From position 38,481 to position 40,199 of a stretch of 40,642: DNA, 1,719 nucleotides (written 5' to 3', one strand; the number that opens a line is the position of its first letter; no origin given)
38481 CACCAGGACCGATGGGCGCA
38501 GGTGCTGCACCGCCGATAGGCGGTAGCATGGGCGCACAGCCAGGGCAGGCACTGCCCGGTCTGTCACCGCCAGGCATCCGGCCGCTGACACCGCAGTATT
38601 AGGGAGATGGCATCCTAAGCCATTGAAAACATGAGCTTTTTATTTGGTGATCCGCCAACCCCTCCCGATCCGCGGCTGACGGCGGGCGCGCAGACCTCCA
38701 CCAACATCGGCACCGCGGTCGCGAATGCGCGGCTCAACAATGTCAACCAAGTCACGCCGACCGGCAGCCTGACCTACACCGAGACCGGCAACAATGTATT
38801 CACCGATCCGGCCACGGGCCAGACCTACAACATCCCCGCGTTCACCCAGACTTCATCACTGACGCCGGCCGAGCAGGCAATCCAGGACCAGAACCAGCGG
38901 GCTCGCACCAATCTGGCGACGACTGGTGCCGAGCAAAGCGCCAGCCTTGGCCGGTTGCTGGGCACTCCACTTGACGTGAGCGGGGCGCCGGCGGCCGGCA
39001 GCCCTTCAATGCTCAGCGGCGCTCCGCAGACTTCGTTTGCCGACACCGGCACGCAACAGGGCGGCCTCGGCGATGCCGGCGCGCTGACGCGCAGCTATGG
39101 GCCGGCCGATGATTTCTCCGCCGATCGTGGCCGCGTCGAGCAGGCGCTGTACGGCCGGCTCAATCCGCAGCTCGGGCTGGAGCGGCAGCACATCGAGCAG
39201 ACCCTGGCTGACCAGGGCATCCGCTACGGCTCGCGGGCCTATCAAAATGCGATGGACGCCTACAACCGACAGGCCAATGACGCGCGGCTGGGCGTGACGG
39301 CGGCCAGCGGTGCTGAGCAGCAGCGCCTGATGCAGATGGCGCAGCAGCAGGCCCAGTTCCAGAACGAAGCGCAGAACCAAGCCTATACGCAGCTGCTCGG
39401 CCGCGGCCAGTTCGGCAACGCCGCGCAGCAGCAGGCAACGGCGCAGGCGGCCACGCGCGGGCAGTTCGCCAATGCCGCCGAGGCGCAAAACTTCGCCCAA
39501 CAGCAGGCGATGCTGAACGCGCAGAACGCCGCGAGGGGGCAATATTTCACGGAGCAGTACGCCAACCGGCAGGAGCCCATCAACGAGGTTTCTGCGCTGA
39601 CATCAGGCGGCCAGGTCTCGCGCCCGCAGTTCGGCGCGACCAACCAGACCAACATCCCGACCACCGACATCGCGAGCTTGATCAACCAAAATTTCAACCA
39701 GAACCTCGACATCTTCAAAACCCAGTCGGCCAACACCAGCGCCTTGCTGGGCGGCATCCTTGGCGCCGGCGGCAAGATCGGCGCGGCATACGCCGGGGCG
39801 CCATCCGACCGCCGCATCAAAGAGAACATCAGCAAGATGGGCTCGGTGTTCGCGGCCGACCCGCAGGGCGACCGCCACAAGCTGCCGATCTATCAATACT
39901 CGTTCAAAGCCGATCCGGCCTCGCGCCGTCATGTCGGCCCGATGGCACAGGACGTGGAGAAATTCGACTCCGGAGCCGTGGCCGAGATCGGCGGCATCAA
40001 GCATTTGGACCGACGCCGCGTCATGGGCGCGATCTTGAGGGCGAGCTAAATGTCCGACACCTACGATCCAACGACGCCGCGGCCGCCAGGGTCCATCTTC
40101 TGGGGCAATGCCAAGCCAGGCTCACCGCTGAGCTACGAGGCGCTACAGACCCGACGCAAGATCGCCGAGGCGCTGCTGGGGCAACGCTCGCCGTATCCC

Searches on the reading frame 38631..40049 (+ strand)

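Call 44: search_protein_families(library=phrogs, proteins=[window:38631-40049:+], max_evalue=0.001)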
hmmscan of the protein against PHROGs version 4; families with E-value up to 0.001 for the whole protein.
window:38631-40049:+ (472 aa): 2 families
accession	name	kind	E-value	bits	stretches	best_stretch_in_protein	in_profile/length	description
phrog_6121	-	head and packaging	1.1e-98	332.2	1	7-464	9-387/392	virion structural protein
phrog_4287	-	DNA, RNA and nucleotide metabolism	6.3e-05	23.4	0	202-462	137-384/392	DNA ejection protein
